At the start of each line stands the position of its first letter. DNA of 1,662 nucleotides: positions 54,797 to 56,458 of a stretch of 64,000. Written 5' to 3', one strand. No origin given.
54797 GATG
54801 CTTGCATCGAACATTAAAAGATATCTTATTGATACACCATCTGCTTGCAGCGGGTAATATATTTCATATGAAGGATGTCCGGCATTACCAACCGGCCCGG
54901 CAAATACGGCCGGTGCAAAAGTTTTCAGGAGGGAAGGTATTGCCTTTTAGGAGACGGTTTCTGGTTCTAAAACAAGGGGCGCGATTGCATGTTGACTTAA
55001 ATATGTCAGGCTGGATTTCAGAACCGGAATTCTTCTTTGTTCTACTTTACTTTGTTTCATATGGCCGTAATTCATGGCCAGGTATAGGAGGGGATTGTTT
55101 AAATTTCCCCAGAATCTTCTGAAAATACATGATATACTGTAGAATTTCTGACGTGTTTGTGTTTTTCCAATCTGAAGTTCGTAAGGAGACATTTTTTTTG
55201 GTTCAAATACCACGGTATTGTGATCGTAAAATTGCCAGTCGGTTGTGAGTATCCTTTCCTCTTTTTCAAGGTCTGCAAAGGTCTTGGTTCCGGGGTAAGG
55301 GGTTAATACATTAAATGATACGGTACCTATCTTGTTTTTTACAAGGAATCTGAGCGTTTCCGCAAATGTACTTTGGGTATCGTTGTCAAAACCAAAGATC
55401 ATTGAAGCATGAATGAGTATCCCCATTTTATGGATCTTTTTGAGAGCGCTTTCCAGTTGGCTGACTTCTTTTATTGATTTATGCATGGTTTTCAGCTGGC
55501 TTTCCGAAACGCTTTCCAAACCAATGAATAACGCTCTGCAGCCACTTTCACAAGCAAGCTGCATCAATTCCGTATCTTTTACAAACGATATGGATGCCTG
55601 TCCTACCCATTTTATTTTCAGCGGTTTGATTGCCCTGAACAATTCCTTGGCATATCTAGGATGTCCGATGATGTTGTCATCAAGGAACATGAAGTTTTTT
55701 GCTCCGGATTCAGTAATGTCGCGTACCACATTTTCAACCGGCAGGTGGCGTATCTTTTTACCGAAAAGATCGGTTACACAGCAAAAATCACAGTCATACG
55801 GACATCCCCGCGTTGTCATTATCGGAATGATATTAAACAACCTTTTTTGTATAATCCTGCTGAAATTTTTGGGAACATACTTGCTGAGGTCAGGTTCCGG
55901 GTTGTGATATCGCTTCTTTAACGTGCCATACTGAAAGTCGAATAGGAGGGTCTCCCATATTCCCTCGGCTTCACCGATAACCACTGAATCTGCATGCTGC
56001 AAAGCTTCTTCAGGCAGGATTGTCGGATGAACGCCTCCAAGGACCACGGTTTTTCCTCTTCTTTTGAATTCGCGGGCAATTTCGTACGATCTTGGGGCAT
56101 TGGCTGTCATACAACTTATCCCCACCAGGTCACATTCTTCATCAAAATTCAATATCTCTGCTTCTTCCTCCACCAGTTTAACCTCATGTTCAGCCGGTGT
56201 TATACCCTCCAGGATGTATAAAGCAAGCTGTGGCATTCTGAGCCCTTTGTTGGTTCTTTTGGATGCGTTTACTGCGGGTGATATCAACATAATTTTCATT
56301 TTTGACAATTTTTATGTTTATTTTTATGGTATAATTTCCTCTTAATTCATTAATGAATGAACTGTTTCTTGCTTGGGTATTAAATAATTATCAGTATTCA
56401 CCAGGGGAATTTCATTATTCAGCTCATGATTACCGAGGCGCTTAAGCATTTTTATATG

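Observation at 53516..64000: Accessory locus with three B12-radical-SAM paralogs, a front-end-type desaturase and an SDR, flanked by LytTR and AraC regulators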

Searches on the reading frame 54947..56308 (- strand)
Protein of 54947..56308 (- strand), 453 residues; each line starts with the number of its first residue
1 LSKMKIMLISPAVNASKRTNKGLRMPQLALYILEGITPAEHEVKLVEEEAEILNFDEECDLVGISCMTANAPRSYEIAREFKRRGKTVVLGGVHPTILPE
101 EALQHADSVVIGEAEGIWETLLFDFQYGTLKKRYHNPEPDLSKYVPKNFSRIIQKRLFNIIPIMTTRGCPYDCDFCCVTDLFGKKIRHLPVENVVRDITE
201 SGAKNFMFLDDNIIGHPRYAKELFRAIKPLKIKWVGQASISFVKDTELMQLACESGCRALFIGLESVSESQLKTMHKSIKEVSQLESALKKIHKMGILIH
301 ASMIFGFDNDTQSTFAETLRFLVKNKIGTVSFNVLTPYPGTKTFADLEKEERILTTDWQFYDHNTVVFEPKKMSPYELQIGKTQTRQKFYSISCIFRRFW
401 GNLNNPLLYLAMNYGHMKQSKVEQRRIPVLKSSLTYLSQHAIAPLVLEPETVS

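Call 4: search_protein_families(library=pfam, proteins=[window:54947-56308:-], max_evalue=0.01)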
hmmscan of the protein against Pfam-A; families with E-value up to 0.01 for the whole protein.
window:54947-56308:- (453 aa): 3 families
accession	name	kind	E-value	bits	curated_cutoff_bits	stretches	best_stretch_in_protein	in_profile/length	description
PF04055.27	Radical_SAM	-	1.3e-20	74.7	29.5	1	164-322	2-166/166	Radical SAM superfamily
PF02310.24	B12-binding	-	1e-14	54.8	32.1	1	26-121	13-120/121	B12 binding domain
PF25404.1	PH_29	-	0.0057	16.6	27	0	374-398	88-112/155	PH-like domain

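Call 5: search_protein_families(library=ncbifam, proteins=[window:54947-56308:-], max_evalue=0.001)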
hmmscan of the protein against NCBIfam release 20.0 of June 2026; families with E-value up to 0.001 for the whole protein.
window:54947-56308:- (453 aa): 26 families (the best 25 are shown)
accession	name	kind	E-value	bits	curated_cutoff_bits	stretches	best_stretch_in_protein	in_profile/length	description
TIGR04013.1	B12_SAM_MJ_1487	hypoth_equivalog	1.5e-31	109.6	251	2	38-201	21-192/382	TIGR04013 family B12-binding domain/radical SAM domain-containing protein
TIGR04479.1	bcpD_PhpK_rSAM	subfamily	1.2e-29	103.1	600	1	149-326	230-410/504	PhpK family radical SAM P-methyltransferase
TIGR03471.1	HpnJ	equivalog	3.3e-29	102.1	577.6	1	161-357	198-396/472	hopanoid biosynthesis associated radical SAM protein HpnJ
TIGR02026.1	BchE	equivalog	5e-29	101.5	481.35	1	163-401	197-439/497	magnesium-protoporphyrin IX monomethyl ester anaerobic oxidative cyclase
TIGR04367.1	HpnR_B12_rSAM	equivalog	5e-24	84.7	650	1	4-371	1-394/490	hopanoid C-3 methylase HpnR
TIGR04072.2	rSAM_ladder_B12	equivalog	2.3e-22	79.3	360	1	77-347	89-372/443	lipid biosynthesis B12-binding/radical SAM protein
NF038361.1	rSAM_Sden_1168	equivalog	1.2e-21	76.9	575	1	141-344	263-470/560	Sden_1168 family B12-binding radical SAM P-methyltransferase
NF050148.1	rSAM_ApyD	equivalog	1.1e-20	73.6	750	1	158-350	197-396/645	RiPP biosynthesis radical SAM protein ApyD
TIGR04014.1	B12_SAM_MJ_0865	equivalog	4.4e-20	71.9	360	2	73-204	56-207/434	methyl-coenzyme M reductase glutamine C-methyltransferase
NF033070.1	rSAM_AprD4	equivalog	6.9e-19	68.1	500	1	114-367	154-410/456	AprD4 family radical SAM diol-dehydratase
NF045585.1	rSAM_slr0320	equivalog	2.2e-13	49.6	775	1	147-320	223-404/511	photosystem II high light acclimation radical SAM protein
TIGR00089.1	TIGR00089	subfamily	2.1e-12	46.6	251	1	44-344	22-337/429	MiaB/RimO family radical SAM methylthiotransferase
TIGR01578.1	MiaB-like-B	hypoth_equivalog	2.4e-11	43.1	314.7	1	51-201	29-174/421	tRNA (N(6)-L-threonylcarbamoyladenosine(37)-C(2))-methylthiotransferase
TIGR04295.1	B12_rSAM_oligo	hypoth_equivalog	9.1e-11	41.1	400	1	164-341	204-378/422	TIGR04295 family B12-binding domain-containing radical SAM protein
NF040546.1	rSAM_CUAEP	equivalog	2.7e-10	39.6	500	1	164-325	175-341/468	CUAEP/CCAEP-tail radical SAM (seleno)protein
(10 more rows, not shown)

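Call 25: search_solved_structures(query=window:54947-56308:-, max_evalue=0.01)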
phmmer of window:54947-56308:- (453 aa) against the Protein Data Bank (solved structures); distinct sequences matched with E-value up to 0.01: 5.
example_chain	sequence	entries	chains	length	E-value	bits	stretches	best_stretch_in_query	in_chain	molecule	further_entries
6fd2_B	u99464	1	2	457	5.2e-14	55.3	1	137-368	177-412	Putative apramycin biosynthetic oxidoreductase 4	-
9ccb_A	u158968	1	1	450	3.7e-12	49.1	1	161-344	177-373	Radical SAM core domain-containing protein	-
9n1b_A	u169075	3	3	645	0.0034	19.6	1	160-322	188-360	Radical SAM protein | Radical SAM enzyme CysS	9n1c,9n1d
2qgq_A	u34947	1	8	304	0.0041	19.4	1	165-349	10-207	Protein TM_1862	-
4jc0_A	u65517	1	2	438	0.0045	19.2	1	156-348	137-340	Ribosomal protein S12 methylthiotransferase RimO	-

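Call 37: find_homologous_proteins(query=window:54947-56308:-)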
Query window:54947-56308:- (453 aa): 7175 proteins with E <= 0.001 among 8000 candidates; the best 120 are listed.
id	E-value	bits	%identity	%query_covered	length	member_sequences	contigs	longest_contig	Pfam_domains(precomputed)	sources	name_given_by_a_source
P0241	0.0e+0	1029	100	99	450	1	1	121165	PF04055.28,PF02310.25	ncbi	-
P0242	3.4e-251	852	82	98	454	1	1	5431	PF04055.28,PF02310.25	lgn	-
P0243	1.5e-248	843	82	96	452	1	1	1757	PF04055.28,PF02310.25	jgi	jgi:radical SAM superfamily enzyme YgiQ (UPF0313 family)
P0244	2.1e-246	836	82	95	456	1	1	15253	PF04055.28,PF02310.25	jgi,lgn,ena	-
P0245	1.5e-245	833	81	96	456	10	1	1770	PF04055.28,PF02310.25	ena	-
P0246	4.6e-245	832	80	99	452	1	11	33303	PF04055.28,PF02310.25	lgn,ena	-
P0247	2.7e-244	829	80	96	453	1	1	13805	PF04055.28,PF02310.25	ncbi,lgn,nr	ncbi:MAG: B12-binding domain-containing radical SAM protein [Bacteroidales bacterium]|nr:B12-binding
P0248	4.5e-244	828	81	96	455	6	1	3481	PF04055.28,PF02310.25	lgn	-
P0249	4.9e-244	828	78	99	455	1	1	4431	PF04055.28,PF02310.25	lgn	-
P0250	1.1e-242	824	80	96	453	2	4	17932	PF04055.28,PF02310.25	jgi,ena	jgi:radical SAM superfamily enzyme YgiQ (UPF0313 family)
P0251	1.6e-240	817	77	99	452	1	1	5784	PF04055.28,PF02310.25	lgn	-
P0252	3.6e-233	792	77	94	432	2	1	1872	PF04055.28,PF02310.25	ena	-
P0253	1.3e-229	781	74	99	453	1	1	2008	PF04055.28,PF02310.25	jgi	jgi:radical SAM superfamily enzyme YgiQ (UPF0313 family)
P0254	8.4e-228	775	75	95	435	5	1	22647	PF04055.28,PF02310.25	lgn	-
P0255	9.3e-226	768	74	95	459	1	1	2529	PF04055.28,PF02310.25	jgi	jgi:radical SAM superfamily enzyme YgiQ (UPF0313 family)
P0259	2.7e-223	760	72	98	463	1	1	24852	PF04055.28,PF02310.25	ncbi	-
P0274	4.9e-219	746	72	95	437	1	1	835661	PF04055.28,PF02310.25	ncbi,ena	-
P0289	5.0e-218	742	72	95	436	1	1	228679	PF04055.28,PF02310.25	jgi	jgi:radical SAM superfamily enzyme YgiQ (UPF0313 family)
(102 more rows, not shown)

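Call 38: find_encoding_contigs(protein=P0274, flank=8000, max_places=2)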
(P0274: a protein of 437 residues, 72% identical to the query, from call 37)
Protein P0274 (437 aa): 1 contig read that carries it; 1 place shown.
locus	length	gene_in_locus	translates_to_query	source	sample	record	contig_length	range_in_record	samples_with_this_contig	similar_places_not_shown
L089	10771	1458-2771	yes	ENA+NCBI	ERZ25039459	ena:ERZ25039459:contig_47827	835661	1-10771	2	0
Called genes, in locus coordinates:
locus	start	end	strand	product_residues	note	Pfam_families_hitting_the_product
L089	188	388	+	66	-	-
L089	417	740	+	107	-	PF00999:Na_H_Exchanger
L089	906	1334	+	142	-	PF00999:Na_H_Exchanger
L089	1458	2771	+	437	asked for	PF02310:B12-binding, PF04055:Radical_SAM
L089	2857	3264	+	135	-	-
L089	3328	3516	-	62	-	PF01112:Asparaginase_2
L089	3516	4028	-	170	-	PF01112:Asparaginase_2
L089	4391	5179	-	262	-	PF01925:TauE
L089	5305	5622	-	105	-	PF02780:Transketolase_C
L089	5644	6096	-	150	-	PF02779:Transket_pyr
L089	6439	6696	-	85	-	PF13292:DXP_synthase_N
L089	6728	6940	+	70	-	-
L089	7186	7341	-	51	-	PF01883:FeS_assembly_P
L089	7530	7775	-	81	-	PF02657:SufE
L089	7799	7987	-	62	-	PF02657:SufE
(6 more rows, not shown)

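Call 39: find_encoding_contigs(protein=P0289, flank=8000, max_places=2)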
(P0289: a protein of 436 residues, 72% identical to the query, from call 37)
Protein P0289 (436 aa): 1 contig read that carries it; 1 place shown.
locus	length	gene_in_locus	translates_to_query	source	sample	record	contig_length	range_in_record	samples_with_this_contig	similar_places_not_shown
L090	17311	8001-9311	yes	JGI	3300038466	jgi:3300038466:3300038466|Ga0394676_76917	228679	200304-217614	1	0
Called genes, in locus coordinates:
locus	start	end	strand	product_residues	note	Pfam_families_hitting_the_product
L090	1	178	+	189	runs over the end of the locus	-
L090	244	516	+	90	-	PF00708:Acylphosphatase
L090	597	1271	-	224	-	PF05430:Methyltransf_30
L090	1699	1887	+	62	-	-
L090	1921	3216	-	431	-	-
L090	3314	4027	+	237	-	PF10108:DNA_pol_B_exo2, PF13482:RNase_H_2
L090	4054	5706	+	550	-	PF13231:PMT_2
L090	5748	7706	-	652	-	-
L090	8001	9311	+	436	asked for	PF02310:B12-binding, PF04055:Radical_SAM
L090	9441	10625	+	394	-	PF01053:Cys_Met_Meta_PP, PF00266:Aminotran_5 (weak)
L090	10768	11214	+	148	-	PF13366:PDDEXK_3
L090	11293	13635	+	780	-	PF01734:Patatin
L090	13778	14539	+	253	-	PF17131:TP_0789-like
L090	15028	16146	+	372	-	PF12704:MacB_PCD (weak), PF02687:FtsX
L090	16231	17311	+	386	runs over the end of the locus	PF02687:FtsX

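Call 40: find_encoding_contigs(protein=P0259, flank=8000, max_places=2)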
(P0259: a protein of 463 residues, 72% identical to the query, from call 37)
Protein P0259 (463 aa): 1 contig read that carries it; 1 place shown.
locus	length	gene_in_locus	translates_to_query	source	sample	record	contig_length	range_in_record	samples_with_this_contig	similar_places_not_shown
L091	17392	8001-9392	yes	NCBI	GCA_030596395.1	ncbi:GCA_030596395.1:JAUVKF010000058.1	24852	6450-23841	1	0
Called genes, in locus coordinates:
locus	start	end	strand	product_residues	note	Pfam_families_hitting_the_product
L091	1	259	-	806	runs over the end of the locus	PF02190:LON_substr_bdg, PF07724:AAA_2 (faint), PF08298:AAA_PrkA (faint), PF00004:AAA, PF07728:AAA_5, PF22667:Lon_lid, PF05362:Lon_C, PF13541:ChlI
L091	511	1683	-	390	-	PF13562:NTP_transf_4, PF00132:Hexapep (faint)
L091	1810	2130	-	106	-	PF01197:Ribosomal_L31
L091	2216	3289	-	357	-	-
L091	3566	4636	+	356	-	PF00266:Aminotran_5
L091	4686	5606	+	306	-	PF00389:2-Hacid_dh, PF02826:2-Hacid_dh_C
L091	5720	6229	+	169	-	PF05635:23S_rRNA_IVP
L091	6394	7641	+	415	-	PF06245:DUF1015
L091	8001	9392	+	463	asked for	PF02310:B12-binding, PF04055:Radical_SAM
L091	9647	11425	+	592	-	PF18962:Por_Secre_tail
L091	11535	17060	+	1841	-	-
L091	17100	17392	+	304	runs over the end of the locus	PF01030:Recep_L_domain (weak), PF18962:Por_Secre_tail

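Call 76: search_solved_structures(query=A3, max_evalue=0.001)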
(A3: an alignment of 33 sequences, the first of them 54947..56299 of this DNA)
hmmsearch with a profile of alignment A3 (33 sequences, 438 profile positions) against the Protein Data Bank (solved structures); distinct sequences matched with E-value up to 0.001: 2.
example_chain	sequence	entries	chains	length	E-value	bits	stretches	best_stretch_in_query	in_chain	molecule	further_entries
6fd2_B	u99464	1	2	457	2.1e-14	56.5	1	158-367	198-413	Putative apramycin biosynthetic oxidoreductase 4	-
9ccb_A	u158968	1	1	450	3.2e-12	49.3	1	158-346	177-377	Radical SAM core domain-containing protein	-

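Call 83: predict_structure(alignment_id=A3)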
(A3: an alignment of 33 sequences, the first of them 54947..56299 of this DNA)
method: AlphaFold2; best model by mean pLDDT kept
length: 450 residues; sequences in the alignment: 33
mean_pLDDT: 78.8   pTM: 0.77
mean pLDDT of the five models: 78.8, 78.5, 77.3, 76.7, 72.5
residues with pLDDT >= 90: 127; 70-90: 212; 50-70: 76; < 50: 35
segments of 3 or more residues with pLDDT < 50: 16-20, 166-181, 440-450
pLDDT, mean of each block of 10 residues (from residue 1): 87 52 70 89 83 93 69 91 87 65 84 87 94 70 67 66 55 37 74 87 75 82 96 84 92 90 62 64 89 89 85 90 91 72 87 74 86 89 94 92 89 86 78 66 36
secondary structure, 60 per line:
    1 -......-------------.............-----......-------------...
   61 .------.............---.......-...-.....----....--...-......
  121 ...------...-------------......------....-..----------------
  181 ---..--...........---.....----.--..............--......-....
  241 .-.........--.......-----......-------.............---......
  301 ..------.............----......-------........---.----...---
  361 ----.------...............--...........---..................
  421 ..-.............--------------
elements in order: E2-7 H21-33 E39-44 E58-61 H68-80 E84-90 H96-100 E105-108 H115-123 E130-132 H146-151 E158-161 H188-198 E202-206 H214-227 E230-235 H237-241 H243-251 E254-260 H266-271 H279-291 E295-302 H309-321 E326-331 H339-346 H372-386 H389-399 H403-422 H424-436

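Call 88: fold_search(model_id=the predicted structure, library=pdb)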
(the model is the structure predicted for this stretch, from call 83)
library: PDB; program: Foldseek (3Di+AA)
matches with E <= 10: 1712; with E <= 0.001: 95
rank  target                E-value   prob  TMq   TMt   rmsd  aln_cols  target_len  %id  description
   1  6fd2_B                7.1e-19  1.00  0.76  0.75   6.1       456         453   19  Radical SAM 1,2-diol dehydratase AprD4 in complex with its substrate paromamine (released 2018-01-17)
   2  6fd2_A                4.6e-18  1.00  0.72  0.71   6.3       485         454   18  Radical SAM 1,2-diol dehydratase AprD4 in complex with its substrate paromamine (released 2018-01-17)
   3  9ccb                  3.7e-16  1.00  0.61  0.65   6.8       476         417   18  X-ray crystal structure of methyl-coenzyme M reductase glutamine methylase (MgmA) from Methanothermobacter marburgensis  (released 2025-01-01)
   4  6wte_A                3.8e-14  1.00  0.68  0.55   8.0       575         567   14  Structure of radical S-adenosylmethionine methyltransferase, TsrM, from Kitasatospora setae with cobalamin and [4Fe-4S (released 2020-12-23)
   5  6wte_B                5.9e-14  1.00  0.63  0.54   4.4       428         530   16  Structure of radical S-adenosylmethionine methyltransferase, TsrM, from Kitasatospora setae with cobalamin and [4Fe-4S (released 2020-12-23)
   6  5ul3                  1.0e-13  1.00  0.67  0.44   9.2       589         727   16  Structure of Cobalamin-dependent S-adenosylmethionine radical enzyme OxsB with aqua-cobalamin bound (released 2017-04-19)
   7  9a6d_A                1.9e-13  1.00  0.59  0.58   5.8       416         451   16  Integrative model of MTAB-YVFG by crosslinking MS and deep learning (released 2024-09-18)
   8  6wtf_A                2.2e-13  1.00  0.63  0.53   4.4       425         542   16  Structure of radical S-adenosylmethionine methyltransferase, TsrM, from Kitasatospora setae with tryptophan substrate  (released 2020-12-23)
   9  9n1b                  7.9e-13  1.00  0.60  0.46   8.7       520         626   16  Crystal structure of CysS from Corallococcus sp. CA054B with 5'-deoxyadenosine, methionine, and pantetheinylated 3-metho (released 2026-01-28)
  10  9n1d                  8.3e-13  1.00  0.64  0.48   8.0       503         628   16  Crystal structure of CysS from Corallococcus sp. CA054B with 5'-deoxyadenosine and methionine bound (released 2026-01-28)
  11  6wtf_B                1.1e-12  1.00  0.63  0.54   4.3       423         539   16  Structure of radical S-adenosylmethionine methyltransferase, TsrM, from Kitasatospora setae with tryptophan substrate  (released 2020-12-23)
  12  7mjw_A                2.3e-12  1.00  0.56  0.57   5.2       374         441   16  Methylated MiaB in the complex with 5'-deoxyadenosine, methionine and RNA (released 2021-09-15)
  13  9n1c                  3.6e-12  1.00  0.62  0.47   8.4       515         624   16  Crystal structure of CysS from Corallococcus sp. CA054B with 5'-deoxyadenosine, methionine, and pantetheinylated 3-ethox (released 2026-01-28)
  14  7mjx_A                6.0e-12  1.00  0.59  0.60   5.2       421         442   15  MiaB in the complex with 5'-deoxyadenosine, methionine and RNA (released 2021-09-15)
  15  7mjv_A                1.5e-11  1.00  0.56  0.57   4.6       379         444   16  MiaB in the complex with s-adenosylmethionine and RNA (released 2021-09-15)
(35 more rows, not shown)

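Call 91: find_encoding_contigs(protein=P0246, flank=10000, max_places=2)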
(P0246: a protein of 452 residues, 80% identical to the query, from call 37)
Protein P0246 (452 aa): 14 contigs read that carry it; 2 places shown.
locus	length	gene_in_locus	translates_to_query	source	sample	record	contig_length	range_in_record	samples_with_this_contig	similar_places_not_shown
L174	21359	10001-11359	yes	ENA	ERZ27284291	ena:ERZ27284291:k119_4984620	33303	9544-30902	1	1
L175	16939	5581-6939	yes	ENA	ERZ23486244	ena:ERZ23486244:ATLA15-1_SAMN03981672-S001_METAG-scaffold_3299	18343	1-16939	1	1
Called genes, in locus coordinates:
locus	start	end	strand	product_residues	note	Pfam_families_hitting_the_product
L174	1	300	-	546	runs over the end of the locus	PF02878:PGM_PMM_I, PF02879:PGM_PMM_II, PF02880:PGM_PMM_III, PF00408:PGM_PMM_IV (weak)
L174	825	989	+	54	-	-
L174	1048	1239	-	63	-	PF00313:CSD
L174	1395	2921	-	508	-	PF02310:B12-binding (weak), PF04055:Radical_SAM, PF13282:DUF4070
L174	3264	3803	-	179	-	PF12833:HTH_18, PF00165:HTH_AraC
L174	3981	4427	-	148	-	-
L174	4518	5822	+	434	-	-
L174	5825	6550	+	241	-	PF13240:Zn_Ribbon_1 (weak), PF19845:DUF6320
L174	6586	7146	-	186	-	PF02517:Rce1-like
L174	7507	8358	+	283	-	PF04397:LytTR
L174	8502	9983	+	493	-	PF02310:B12-binding (weak), PF04055:Radical_SAM, PF13282:DUF4070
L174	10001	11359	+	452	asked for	PF02310:B12-binding, PF04055:Radical_SAM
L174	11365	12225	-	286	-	PF04542:Sigma70_r2, PF04539:Sigma70_r3, PF04545:Sigma70_r4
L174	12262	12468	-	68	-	PF00313:CSD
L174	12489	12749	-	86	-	PF00076:RRM_1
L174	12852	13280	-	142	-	PF00254:FKBP_C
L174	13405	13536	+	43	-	-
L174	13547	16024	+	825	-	PF02927:CelD_N, PF00759:Glyco_hydro_9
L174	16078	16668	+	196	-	-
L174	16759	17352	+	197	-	PF18962:Por_Secre_tail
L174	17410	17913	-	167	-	-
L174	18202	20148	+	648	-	PF14508:GH97_N, PF10566:Glyco_hydro_97, PF14509:GH97_C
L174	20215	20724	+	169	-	PF01252:Peptidase_A8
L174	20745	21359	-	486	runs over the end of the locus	PF03577:Peptidase_C69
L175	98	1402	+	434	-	-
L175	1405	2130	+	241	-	PF13240:Zn_Ribbon_1 (weak), PF19845:DUF6320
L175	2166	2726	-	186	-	PF02517:Rce1-like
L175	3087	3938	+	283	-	PF04397:LytTR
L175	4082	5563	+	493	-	PF02310:B12-binding (weak), PF04055:Radical_SAM, PF13282:DUF4070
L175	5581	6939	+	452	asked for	PF02310:B12-binding, PF04055:Radical_SAM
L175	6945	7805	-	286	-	PF04542:Sigma70_r2, PF04539:Sigma70_r3, PF04545:Sigma70_r4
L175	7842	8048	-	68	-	PF00313:CSD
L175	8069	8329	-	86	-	PF00076:RRM_1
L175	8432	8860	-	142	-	PF00254:FKBP_C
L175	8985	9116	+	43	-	-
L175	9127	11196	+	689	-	-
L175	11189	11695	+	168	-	-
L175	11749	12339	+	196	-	-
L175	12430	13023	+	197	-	PF18962:Por_Secre_tail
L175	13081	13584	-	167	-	-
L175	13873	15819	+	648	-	PF14508:GH97_N, PF10566:Glyco_hydro_97, PF14509:GH97_C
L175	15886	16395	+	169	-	PF01252:Peptidase_A8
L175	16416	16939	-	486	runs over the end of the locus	PF03577:Peptidase_C69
